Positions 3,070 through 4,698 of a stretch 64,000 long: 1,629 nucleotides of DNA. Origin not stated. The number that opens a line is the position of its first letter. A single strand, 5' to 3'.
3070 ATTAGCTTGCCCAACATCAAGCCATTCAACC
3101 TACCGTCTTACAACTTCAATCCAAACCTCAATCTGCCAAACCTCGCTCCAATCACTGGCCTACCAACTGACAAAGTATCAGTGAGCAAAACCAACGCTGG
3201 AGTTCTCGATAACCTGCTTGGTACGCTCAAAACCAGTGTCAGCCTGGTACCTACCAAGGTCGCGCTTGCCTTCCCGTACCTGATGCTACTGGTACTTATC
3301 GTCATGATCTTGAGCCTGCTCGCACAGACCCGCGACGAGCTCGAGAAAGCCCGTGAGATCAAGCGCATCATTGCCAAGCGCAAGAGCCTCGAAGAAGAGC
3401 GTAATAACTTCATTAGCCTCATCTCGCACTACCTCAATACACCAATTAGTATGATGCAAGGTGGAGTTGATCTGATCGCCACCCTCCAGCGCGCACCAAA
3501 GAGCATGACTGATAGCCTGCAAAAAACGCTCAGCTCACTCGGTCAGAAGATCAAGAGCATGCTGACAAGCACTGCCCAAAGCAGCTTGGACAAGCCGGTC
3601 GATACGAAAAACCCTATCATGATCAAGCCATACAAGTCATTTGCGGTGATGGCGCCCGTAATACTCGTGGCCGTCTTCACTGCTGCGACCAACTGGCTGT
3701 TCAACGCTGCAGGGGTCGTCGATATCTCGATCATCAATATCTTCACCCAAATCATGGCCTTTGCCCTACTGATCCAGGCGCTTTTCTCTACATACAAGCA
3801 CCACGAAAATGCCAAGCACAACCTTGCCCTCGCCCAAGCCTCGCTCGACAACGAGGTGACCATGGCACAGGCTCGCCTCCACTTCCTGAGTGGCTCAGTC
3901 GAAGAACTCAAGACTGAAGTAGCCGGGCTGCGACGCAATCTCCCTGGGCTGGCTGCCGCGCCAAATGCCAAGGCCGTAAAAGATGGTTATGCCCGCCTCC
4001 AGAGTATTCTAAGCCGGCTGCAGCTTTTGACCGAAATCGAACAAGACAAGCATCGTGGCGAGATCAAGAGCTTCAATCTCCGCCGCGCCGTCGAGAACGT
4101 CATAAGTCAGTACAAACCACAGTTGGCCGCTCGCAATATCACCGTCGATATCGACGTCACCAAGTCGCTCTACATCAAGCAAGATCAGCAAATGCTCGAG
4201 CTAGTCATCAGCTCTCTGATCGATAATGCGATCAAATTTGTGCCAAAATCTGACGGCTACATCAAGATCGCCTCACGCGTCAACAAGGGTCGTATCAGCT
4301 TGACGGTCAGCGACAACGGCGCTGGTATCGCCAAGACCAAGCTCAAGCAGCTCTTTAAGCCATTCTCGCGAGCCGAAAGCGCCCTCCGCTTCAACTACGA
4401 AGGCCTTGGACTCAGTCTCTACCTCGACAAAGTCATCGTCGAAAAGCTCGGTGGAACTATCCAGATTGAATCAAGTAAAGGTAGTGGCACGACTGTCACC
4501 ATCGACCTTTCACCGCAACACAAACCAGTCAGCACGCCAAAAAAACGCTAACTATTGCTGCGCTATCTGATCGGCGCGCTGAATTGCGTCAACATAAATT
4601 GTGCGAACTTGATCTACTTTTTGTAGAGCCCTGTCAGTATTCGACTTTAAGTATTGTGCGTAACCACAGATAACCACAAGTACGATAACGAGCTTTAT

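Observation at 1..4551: Atypical giant sensor histidine kinase: beta-propeller and Ig-like ectodomain with split TM and a duplicated H-box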

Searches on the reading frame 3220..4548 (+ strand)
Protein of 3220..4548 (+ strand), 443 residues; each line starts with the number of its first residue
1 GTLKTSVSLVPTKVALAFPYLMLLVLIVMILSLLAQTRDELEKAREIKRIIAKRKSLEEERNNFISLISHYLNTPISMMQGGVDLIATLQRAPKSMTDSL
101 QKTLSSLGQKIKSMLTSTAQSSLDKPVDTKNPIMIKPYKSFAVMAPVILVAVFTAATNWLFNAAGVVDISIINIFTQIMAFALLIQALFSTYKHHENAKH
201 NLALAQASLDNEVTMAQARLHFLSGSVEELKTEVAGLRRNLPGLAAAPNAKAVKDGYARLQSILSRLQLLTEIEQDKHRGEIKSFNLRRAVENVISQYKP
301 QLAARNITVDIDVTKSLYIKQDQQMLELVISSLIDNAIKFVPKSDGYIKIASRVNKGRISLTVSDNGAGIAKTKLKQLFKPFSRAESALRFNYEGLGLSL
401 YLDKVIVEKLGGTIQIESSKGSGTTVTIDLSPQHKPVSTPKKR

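Call 12: find_homologous_proteins(query=window:3220-4548:+, max_evalue=0.00001)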
Query window:3220-4548:+ (443 aa): 1165 proteins with E <= 0.00001 among 8000 candidates; the best 120 are listed.
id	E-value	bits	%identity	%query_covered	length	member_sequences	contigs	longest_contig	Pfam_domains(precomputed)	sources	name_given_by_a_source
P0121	1.3e-151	523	60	93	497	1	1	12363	PF02518.32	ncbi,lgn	-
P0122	8.0e-68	248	34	96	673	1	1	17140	PF02518.32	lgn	-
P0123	2.1e-67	246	32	98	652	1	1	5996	PF02518.32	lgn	-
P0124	1.2e-66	244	33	96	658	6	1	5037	PF02518.32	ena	-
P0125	1.8e-66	243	35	95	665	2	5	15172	PF02518.32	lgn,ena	-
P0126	2.5e-66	243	33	98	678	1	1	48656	PF02518.32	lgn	-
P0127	1.1e-65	240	33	98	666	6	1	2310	PF02518.32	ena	-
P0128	1.7e-65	240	33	96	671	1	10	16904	PF02518.32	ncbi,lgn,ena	-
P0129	3.4e-64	236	34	96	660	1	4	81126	PF02518.32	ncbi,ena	-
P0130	4.5e-64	235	34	88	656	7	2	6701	PF02518.32,PF00512.32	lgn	-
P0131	4.5e-64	235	33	97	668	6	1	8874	PF02518.32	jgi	jgi:signal transduction histidine kinase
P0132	5.5e-64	235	34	95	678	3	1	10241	PF02518.32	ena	-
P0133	7.6e-64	234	33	95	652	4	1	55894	PF02518.32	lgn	-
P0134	1.1e-61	227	33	95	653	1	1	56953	PF02518.32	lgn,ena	-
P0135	1.3e-61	227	34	96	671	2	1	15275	PF02518.32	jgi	-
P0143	9.5e-59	218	31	95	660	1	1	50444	PF02518.32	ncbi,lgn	-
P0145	5.4e-58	215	30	95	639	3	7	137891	PF02518.32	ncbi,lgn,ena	-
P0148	5.6e-54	202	33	97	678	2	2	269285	PF02518.32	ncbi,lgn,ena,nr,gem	ncbi:ATP-binding protein [Candidatus Saccharibacteria bacterium]|nr:ATP-binding protein [Candidatus 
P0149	1.7e-53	200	33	89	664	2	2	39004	PF02518.32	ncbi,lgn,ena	-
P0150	4.3e-53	199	31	95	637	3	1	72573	PF02518.32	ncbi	-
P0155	1.2e-38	151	27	88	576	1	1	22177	PF02518.32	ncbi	-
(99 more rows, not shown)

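Call 22: find_encoding_contigs(protein=P0148, flank=10000, max_places=3)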
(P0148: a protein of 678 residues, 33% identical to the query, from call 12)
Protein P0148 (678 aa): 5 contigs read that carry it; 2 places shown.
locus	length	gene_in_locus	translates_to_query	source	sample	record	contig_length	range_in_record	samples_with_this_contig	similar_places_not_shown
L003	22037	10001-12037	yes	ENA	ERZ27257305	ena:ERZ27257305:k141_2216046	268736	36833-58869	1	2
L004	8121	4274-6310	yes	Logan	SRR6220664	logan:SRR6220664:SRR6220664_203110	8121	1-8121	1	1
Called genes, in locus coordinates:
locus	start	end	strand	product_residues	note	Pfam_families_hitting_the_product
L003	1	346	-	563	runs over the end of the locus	-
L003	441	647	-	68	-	-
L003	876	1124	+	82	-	-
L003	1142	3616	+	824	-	PF13191:AAA_16 (weak), PF20703:nSTAND1 (weak), PF00004:AAA, PF17871:AAA_lid_9, PF00004:AAA, PF07724:AAA_2, PF07728:AAA_5, PF10431:ClpB_D2-small, +7 more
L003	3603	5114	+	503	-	PF00989:PAS (weak), PF13426:PAS_9 (weak), PF00512:HisKA, PF02518:HATPase_c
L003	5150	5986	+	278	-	PF00072:Response_reg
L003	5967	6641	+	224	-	PF01479:S4 (weak), PF00849:PseudoU_synth_2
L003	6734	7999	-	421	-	PF06723:MreB_Mbl (weak), PF11104:PilM_2 (weak), PF14450:FtsA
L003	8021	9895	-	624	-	PF01411:tRNA-synt_2c, PF07973:tRNA_SAD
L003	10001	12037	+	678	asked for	PF02518:HATPase_c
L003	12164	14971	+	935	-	PF08471:Ribonuc_red_2_N, PF02867:Ribonuc_red_lgC, PF12637:TSCPD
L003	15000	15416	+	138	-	PF14478:DUF4430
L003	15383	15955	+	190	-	PF20221:DUF6580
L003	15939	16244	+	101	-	PF00085:Thioredoxin, PF13098:Thioredoxin_2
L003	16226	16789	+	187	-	PF02572:CobA_CobO_BtuR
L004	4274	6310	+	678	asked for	PF02518:HATPase_c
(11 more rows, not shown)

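Call 24: search_protein_families(library=pfam, proteins=[P0148, P0126, P0121, P0155], max_evalue=0.01)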
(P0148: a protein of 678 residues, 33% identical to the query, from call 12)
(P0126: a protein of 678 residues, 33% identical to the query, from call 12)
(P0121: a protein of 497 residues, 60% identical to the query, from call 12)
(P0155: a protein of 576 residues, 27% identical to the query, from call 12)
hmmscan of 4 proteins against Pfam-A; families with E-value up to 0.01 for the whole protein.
P0148 (678 aa): 2 families
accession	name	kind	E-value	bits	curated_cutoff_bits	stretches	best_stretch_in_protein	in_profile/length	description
PF02518.31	HATPase_c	-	2.9e-19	70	26.4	1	558-664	5-109/111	Histidine kinase-, DNA gyrase B-, and HSP90-like ATPase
PF13589.12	HATPase_c_3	-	0.0061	17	25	0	560-630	4-77/137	Histidine kinase-, DNA gyrase B-, and HSP90-like ATPase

P0126 (678 aa): 2 families
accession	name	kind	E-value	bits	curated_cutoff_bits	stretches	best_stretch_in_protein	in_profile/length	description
PF02518.31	HATPase_c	-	3.4e-18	66.5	26.4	1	553-656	6-107/111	Histidine kinase-, DNA gyrase B-, and HSP90-like ATPase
PF00512.31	HisKA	-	0.00082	19.8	26.9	1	288-340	2-56/66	His Kinase A (phospho-acceptor) domain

P0121 (497 aa): 3 families
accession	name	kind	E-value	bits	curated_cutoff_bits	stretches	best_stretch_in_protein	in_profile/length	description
PF02518.31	HATPase_c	-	2.1e-19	70.4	26.4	1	386-495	2-108/111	Histidine kinase-, DNA gyrase B-, and HSP90-like ATPase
PF00512.31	HisKA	-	2.9e-05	24.5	26.9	1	126-180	3-59/66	His Kinase A (phospho-acceptor) domain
PF05569.17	Peptidase_M56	-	9.4e-05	22.2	31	1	5-112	28-136/296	BlaR1 peptidase M56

P0155 (576 aa): 3 families
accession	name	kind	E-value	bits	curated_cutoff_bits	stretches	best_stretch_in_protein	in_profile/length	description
PF02518.31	HATPase_c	-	4.3e-22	79.1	26.4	1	445-554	2-109/111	Histidine kinase-, DNA gyrase B-, and HSP90-like ATPase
PF00512.31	HisKA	-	0.00044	20.7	26.9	1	189-241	4-58/66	His Kinase A (phospho-acceptor) domain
PF13581.12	HATPase_c_2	-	0.0023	18.4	27.4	0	443-522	26-104/127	Histidine kinase-like ATPase domain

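Call 29: predict_structure(alignment_id=A1)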
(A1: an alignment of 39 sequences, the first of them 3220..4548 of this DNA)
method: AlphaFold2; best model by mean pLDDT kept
length: 443 residues; sequences in the alignment: 39
mean_pLDDT: 81.8   pTM: 0.68
mean pLDDT of the five models: 81.8, 80.9, 78.1, 77.7, 76.9
residues with pLDDT >= 90: 133; 70-90: 252; 50-70: 39; < 50: 19
segments of 3 or more residues with pLDDT < 50: 383-391, 434-443
pLDDT, mean of each block of 10 residues (from residue 1): 65 76 81 82 79 72 78 90 91 88 91 79 55 74 84 83 75 81 84 84 81 73 83 87 79 91 87 77 93 96 95 94 92 93 93 93 94 78 44 69 87 92 94 53 43
secondary structure, 60 per line:
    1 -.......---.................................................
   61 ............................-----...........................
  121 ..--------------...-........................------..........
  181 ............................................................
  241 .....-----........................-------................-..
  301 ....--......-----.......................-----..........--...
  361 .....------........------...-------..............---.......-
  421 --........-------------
elements in order: H2-8 H12-88 H94-122 H141-164 H171-245 H251-274 E282-286 H287-297 H299-304 E307-312 E318-322 H323-340 E346-355 E358-365 H372-379 H396-409 E413-419 E423-430
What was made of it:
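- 3259..3321 (+): TM1 (aa 1087-1107), oriented out to in. It continues as one helix into the H-box helix. The AF2 helix is continuous over segment positions 12-88 (call 29).
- AF2 model of the module: pLDDT 81.8, pTM 0.68, with two TM-continuous helical hairpins followed by the CA domain (call 29).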

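Call 33: fold_search(model_id=the predicted structure, library=pdb)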
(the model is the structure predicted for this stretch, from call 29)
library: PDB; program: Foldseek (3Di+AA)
matches with E <= 10: 688; with E <= 0.001: 346
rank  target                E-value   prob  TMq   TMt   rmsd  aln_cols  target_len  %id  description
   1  6rgy_B                1.5e-14  1.00  0.36  0.65  10.3       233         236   22  Revisiting pH-gated conformational switch. Complex HK853-RR468 pH 7.5 (released 2020-02-19)
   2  6rh0_A                2.9e-14  1.00  0.36  0.65  10.3       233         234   22  Revisiting pH-gated conformational switch. Complex HK853-RR468 pH 5.5 (released 2020-02-19)
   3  6rgz_A                3.1e-14  1.00  0.36  0.64  10.3       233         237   22  Revisiting pH-gated conformational switch. Complex HK853-RR468 pH 6.5 (released 2020-02-19)
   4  6rh8_A                4.6e-14  1.00  0.36  0.64   8.2       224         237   24  Revisiting pH-gated conformational switch. Complex HK853 mutant H260A -RR468 mutant D53A pH 5.3 (released 2020-02-19)
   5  6rfv_B                5.4e-14  1.00  0.36  0.65   7.5       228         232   23  Revisiting pH-gated conformational switch. Complex HK853-RR468 pH 7 (released 2020-02-19)
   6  5uht_A                6.0e-14  1.00  0.36  0.65   7.3       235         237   23  Structure of the Thermotoga maritima HK853-BeF3-RR468 complex at pH 5.0 (released 2017-12-27)
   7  6rgy_A                7.3e-14  1.00  0.35  0.62   8.0       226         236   23  Revisiting pH-gated conformational switch. Complex HK853-RR468 pH 7.5 (released 2020-02-19)
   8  6rh0_B                8.5e-14  1.00  0.36  0.65  10.4       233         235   22  Revisiting pH-gated conformational switch. Complex HK853-RR468 pH 5.5 (released 2020-02-19)
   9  6rh7_B                9.0e-14  1.00  0.36  0.65   8.4       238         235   23  Revisiting pH-gated conformational switch. Complex HK853 mutant H260A -RR468 mutant D53A pH 7.5 (released 2020-02-19)
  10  3dge_A                9.4e-14  1.00  0.36  0.64   7.6       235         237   23  Structure of a histidine kinase-response regulator complex reveals insights into Two-component signaling and a novel c (released 2009-07-07)
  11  6rh7_A                2.5e-13  1.00  0.36  0.64  10.4       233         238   22  Revisiting pH-gated conformational switch. Complex HK853 mutant H260A -RR468 mutant D53A pH 7.5 (released 2020-02-19)
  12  6rfv_A                2.5e-13  1.00  0.36  0.65  10.3       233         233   23  Revisiting pH-gated conformational switch. Complex HK853-RR468 pH 7 (released 2020-02-19)
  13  9a5d_A                2.8e-13  1.00  0.37  0.27  10.3       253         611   20  Integrative model of WALK-YYCH by crosslinking MS and deep learning (released 2024-09-18)
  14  6azr_A                4.6e-13  1.00  0.36  0.65   9.8       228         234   22  Crystal structure of the T264A HK853cp-BeF3-RR468 complex (released 2017-12-27)
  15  4jav_A                6.0e-13  1.00  0.35  0.60  11.4       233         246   22  Structural basis of a rationally rewired protein-protein interface (HK853wt and RR468mutant V13P, L14I, I17M and N21V) (released 2013-09-04)
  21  8g3a_D                2.1e-12  1.00  0.36  0.46  21.6       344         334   18  BceAB-S nucleotide free TM state 1 (released 2023-06-21)
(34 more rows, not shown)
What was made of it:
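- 3787..4041 (+): DHp-B: a degenerate, His-less copy of the DHp hairpin (aa 1263-1347) that leads directly into the CA domain. Glu1301 (nt 3901-3903) occupies the phospho-acceptor position. Foldseek aligns about 233 columns (DHp-B plus CA) with the whole HK853 cytoplasmic core (call 33).
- Closest known: Intramembrane-sensing BceS-type kinases. Same: BceS is a structural neighbour (8g3a, call 33).
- DHp-B plus CA superposes on the complete HK853 core (call 33).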

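Call 36: find_related_loci(query=A1, collection=genome_contigs, flank=8000)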
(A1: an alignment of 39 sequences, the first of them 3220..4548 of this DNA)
Query A1 (443 aa) in genome_contigs; peptide patterns used: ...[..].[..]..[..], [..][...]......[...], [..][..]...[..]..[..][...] (x = any residue, [..] = any of these).
599 stretches matched a pattern (row limit reached: there are more); 581 encode a relative of the query (tblastn E <= 1e-3); the best 80 are kept; 80 distinct loci.
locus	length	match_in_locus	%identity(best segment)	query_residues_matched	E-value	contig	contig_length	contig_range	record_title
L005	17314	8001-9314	32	2-441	7e-65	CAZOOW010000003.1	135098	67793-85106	MAG TPA_asm: uncultured Candidatus Saccharibacteria bacterium isolate SRP300315_co1_58 genome assembly, contig: NODE_55_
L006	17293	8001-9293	29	11-442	8e-64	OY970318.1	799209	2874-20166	MAG: uncultured Candidatus Saccharibacteria bacterium isolate MFD04716.bin.c.3 genome assembly, chromosome: 1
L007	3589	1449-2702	33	10-428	5e-61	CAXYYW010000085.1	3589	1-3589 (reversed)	MAG: uncultured bacterium isolate ERR13599001_concoct_77 genome assembly, contig: ERZ24875814.9857, whole genome shotgun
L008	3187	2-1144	32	43-428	2e-53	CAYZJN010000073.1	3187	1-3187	MAG TPA_asm: uncultured Candidatus Saccharibacteria bacterium isolate binchicken_co220_185 genome assembly, contig: NODE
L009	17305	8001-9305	30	3-438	5e-49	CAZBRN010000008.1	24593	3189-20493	MAG TPA_asm: uncultured Candidatus Saccharibacteria bacterium isolate SRP286056_co2_432 genome assembly, contig: NODE_29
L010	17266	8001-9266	28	10-430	3e-46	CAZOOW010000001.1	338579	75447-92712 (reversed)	MAG TPA_asm: uncultured Candidatus Saccharibacteria bacterium isolate SRP300315_co1_58 genome assembly, contig: NODE_5_l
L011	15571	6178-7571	30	9-420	3e-41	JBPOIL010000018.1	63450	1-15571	MAG: Patescibacteria group bacterium isolate MAG_140 c_000000550169, whole genome shotgun sequence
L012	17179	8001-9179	28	27-428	9e-34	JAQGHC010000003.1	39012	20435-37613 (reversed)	MAG: Candidatus Saccharibacteria bacterium isolate RYN_423 scaffold_855340, whole genome shotgun sequence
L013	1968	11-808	31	160-428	2e-30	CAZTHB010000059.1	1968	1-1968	MAG TPA_asm: uncultured Candidatus Saccharibacteria bacterium isolate SRP257259_co1_77 genome assembly, contig: NODE_119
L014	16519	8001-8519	32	257-430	2e-22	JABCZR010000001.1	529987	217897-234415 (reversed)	MAG: Acidobacteria bacterium isolate Inc-BW-H-2-O_MAG38 Ga0210397_10000002, whole genome shotgun sequence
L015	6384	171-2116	32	218-435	2e-22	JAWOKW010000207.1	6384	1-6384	MAG: Candidatus Methanoperedens sp. isolate bin_184_1 c_000034972340, whole genome shotgun sequence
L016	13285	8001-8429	37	281-424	6e-20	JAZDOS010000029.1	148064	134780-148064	MAG: Candidatus Omnitrophota bacterium isolate MEGAHIT-group-0.790 k141_7797859, whole genome shotgun sequence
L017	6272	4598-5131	30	259-440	2e-19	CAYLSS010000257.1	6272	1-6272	MAG TPA_asm: uncultured Solibacteraceae bacterium isolate SRP141376_co4_204 genome assembly, contig: NODE_20127_length_6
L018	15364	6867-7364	38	259-425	2e-19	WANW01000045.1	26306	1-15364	MAG: Candidatus Hydrothermarchaeota archaeon isolate S141_67_esom k151_231902, whole genome shotgun sequence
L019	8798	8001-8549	29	251-428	2e-19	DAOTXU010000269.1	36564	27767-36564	MAG TPA_asm: Anaerolineae bacterium isolate H21_274 k133_1082955, whole genome shotgun sequence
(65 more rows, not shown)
